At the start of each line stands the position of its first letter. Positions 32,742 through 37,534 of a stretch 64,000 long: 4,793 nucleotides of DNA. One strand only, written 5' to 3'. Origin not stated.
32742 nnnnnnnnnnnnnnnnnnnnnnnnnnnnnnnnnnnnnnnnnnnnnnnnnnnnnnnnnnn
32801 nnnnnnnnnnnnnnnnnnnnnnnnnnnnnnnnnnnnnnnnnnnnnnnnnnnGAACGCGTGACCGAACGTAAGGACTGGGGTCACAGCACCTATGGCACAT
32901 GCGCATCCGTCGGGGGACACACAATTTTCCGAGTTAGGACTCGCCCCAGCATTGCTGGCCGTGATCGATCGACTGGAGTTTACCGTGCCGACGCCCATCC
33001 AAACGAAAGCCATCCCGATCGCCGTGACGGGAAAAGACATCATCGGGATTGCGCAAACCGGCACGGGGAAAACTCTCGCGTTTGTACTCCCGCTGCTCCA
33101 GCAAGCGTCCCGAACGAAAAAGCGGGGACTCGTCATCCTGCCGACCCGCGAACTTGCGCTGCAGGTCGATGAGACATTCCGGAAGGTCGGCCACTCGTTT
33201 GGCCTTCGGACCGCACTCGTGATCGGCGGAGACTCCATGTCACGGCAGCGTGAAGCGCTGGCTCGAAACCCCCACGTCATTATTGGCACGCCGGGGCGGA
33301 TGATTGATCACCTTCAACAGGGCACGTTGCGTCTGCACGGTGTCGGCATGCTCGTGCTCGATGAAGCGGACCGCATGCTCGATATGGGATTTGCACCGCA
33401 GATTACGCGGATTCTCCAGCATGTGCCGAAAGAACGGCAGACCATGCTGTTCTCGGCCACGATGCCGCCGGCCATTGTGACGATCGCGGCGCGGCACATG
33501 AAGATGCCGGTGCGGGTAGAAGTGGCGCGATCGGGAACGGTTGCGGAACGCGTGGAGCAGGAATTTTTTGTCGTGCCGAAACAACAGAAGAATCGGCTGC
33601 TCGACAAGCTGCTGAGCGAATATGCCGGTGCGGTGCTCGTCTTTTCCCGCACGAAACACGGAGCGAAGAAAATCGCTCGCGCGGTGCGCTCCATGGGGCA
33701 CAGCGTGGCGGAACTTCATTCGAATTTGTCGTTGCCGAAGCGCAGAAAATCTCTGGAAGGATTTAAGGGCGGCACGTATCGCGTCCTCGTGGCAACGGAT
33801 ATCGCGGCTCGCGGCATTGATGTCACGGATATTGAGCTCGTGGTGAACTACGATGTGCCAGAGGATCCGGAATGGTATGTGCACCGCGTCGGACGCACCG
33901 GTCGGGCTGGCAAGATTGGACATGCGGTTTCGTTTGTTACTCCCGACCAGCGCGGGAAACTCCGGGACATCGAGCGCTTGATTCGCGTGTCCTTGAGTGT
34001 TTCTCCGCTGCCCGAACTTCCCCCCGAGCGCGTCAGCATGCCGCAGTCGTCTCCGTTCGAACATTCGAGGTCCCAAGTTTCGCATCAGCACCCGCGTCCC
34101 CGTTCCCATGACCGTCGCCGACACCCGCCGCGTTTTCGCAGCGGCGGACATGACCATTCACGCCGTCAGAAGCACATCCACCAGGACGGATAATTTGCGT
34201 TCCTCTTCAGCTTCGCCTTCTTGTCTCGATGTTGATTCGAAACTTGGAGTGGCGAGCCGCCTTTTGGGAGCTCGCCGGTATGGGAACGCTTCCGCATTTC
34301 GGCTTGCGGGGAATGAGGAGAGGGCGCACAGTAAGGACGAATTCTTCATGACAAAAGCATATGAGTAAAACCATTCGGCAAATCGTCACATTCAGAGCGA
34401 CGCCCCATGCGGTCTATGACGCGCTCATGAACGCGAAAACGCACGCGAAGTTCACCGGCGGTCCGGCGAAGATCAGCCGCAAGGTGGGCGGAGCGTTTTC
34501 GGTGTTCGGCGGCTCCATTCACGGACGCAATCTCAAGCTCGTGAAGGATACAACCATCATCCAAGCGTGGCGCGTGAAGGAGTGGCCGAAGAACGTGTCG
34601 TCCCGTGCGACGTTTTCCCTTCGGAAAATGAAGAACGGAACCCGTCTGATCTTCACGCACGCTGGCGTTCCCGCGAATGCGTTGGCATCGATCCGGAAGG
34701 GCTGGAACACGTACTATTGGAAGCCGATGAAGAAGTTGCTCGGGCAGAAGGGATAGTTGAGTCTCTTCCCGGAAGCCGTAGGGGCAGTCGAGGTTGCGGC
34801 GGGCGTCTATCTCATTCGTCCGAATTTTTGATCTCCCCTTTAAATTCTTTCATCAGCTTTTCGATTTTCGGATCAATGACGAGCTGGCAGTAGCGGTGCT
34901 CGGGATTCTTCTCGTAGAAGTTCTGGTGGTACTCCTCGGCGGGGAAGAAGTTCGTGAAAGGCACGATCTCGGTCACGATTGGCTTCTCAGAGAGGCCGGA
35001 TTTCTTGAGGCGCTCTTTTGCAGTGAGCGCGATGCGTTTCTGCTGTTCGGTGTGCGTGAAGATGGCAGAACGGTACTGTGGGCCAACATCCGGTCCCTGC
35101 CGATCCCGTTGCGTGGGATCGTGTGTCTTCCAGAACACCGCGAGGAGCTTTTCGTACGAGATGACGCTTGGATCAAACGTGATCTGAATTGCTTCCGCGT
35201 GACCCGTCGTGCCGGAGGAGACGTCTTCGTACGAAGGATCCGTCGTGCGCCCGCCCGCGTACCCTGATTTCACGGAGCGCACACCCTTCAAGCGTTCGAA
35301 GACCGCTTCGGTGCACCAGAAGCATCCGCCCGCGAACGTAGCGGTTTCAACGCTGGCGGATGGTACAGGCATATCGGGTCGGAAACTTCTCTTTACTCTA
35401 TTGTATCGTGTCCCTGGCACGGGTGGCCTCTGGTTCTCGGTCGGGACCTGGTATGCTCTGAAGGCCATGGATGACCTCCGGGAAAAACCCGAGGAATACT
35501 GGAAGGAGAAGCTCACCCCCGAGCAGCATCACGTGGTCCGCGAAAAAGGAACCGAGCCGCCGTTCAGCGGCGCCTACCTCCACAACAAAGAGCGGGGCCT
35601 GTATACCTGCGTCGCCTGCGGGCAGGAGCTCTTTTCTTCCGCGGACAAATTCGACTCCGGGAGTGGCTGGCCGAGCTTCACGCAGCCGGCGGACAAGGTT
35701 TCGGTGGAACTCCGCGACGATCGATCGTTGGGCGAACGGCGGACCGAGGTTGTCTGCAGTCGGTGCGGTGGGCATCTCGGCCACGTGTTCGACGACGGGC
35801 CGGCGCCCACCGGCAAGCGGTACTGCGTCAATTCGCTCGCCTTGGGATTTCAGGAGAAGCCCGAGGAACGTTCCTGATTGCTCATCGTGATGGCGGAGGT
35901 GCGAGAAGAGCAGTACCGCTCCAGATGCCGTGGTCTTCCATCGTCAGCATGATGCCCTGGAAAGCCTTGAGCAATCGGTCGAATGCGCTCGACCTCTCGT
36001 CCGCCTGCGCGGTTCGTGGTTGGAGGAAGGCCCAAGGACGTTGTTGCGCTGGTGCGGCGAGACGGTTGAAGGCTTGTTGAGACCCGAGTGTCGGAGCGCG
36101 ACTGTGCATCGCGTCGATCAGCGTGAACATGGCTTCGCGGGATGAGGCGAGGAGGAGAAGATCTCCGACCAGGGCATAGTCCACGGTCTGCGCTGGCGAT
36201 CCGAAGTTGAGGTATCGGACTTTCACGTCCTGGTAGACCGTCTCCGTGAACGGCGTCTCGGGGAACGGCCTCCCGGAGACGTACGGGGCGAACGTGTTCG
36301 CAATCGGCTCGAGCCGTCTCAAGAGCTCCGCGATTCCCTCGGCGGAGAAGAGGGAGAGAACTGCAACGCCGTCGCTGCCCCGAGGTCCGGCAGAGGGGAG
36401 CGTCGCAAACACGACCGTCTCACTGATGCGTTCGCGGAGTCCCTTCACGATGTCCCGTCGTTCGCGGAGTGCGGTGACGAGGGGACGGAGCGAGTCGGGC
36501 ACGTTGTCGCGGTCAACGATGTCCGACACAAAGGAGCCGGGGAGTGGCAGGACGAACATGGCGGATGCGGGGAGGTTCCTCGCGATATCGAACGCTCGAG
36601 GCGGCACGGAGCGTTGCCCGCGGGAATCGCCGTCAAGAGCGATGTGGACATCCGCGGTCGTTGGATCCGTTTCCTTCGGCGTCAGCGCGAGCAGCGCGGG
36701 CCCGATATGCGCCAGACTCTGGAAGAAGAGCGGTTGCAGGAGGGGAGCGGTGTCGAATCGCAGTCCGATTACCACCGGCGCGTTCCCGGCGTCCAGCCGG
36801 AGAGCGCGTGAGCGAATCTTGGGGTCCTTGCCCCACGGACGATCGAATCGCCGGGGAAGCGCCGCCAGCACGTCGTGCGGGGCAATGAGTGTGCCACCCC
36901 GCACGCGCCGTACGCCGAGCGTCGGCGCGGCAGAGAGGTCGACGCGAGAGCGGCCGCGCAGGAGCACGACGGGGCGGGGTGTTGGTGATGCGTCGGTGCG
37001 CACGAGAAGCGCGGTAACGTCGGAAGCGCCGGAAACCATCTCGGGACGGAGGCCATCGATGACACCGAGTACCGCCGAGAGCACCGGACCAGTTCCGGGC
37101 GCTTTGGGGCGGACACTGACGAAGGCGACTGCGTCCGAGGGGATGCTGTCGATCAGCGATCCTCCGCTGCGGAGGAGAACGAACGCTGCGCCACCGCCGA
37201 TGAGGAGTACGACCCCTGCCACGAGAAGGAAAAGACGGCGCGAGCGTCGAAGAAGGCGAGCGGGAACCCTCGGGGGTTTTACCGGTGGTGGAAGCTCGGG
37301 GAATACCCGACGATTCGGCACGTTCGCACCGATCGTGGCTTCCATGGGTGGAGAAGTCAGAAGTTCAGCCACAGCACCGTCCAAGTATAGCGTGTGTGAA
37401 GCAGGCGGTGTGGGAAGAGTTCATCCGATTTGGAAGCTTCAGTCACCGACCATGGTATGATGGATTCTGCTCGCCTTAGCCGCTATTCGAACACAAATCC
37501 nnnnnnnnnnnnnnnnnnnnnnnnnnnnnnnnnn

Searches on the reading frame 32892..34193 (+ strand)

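Call 13: search_protein_families(library=pfam, proteins=[window:32892-34193:+], max_evalue=0.01)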
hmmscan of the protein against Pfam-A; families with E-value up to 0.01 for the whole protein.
window:32892-34193:+ (433 aa): 5 families
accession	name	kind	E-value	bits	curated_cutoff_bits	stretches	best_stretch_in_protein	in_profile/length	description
PF00270.35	DEAD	-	1.6e-53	181.3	26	1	34-193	1-162/167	DEAD/DEAH box helicase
PF00271.37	Helicase_C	-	6.4e-29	100.9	23.5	1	233-340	2-110/110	Helicase conserved C-terminal domain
PF04851.21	ResIII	-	4.2e-08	33.7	22.5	1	51-191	27-162/164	Type III restriction enzyme, res subunit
PF07652.20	Flavi_DEAD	-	0.0068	16.8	21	0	56-103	13-60/148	Flavivirus DEAD domain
PF13401.12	AAA_22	-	0.0083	16.9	27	0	53-168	11-101/130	AAA domain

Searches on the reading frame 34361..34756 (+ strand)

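Call 13: search_protein_families(library=pfam, proteins=[window:34361-34756:+], max_evalue=0.01)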
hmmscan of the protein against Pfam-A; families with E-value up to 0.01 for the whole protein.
window:34361-34756:+ (131 aa): 1 family
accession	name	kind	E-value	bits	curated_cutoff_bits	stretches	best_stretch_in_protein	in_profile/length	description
PF08327.17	AHSA1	-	1.2e-19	71.2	22.1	1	13-127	2-124/125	Activator of Hsp90 ATPase homolog 1-like protein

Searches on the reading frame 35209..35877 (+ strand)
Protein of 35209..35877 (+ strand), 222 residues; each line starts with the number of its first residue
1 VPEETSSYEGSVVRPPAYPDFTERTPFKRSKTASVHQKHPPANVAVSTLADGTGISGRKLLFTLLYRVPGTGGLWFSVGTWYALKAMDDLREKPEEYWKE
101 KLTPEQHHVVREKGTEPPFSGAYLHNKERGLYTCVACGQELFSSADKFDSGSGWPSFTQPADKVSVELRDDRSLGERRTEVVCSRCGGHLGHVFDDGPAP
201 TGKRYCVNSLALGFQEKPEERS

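Call 13: search_protein_families(library=pfam, proteins=[window:35209-35877:+], max_evalue=0.01)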
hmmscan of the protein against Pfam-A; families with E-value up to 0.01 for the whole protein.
window:35209-35877:+ (222 aa): 3 families
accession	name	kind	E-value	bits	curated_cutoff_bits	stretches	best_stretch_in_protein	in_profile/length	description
PF01641.26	SelR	-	3.1e-50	169.4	24.9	1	102-215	1-115/116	SelR domain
PF24046.1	At4g08330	-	3.9e-05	24.1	27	1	170-201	68-99/129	At4g08330 beta-tent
PF08271.17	Zn_Ribbon_TF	-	0.0023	17.9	29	0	176-187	15-26/43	TFIIB zinc-binding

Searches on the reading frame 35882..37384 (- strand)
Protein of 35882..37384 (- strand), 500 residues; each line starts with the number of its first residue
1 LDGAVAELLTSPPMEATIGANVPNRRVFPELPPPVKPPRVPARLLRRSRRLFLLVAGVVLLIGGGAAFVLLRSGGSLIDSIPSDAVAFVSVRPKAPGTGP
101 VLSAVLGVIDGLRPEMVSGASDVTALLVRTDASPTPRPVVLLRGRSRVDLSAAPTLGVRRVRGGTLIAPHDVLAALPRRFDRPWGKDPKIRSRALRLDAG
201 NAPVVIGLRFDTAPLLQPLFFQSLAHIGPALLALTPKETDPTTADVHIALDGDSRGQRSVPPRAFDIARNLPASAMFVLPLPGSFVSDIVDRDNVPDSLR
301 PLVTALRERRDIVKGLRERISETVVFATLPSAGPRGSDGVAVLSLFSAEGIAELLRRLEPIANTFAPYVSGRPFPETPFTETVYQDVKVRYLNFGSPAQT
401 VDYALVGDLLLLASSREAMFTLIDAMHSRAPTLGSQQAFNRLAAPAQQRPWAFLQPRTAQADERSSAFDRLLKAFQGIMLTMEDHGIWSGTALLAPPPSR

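Call 45: search_protein_families(library=pfam, proteins=[window:35882-37384:-], max_evalue=0.001)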
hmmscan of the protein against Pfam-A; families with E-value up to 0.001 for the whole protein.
window:35882-37384:- (500 aa): 1 family
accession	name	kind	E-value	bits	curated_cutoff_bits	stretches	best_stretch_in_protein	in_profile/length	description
PF11832.13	DUF3352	-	0.00063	18.9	26.8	0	377-480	150-263/536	Protein of unknown function (DUF3352)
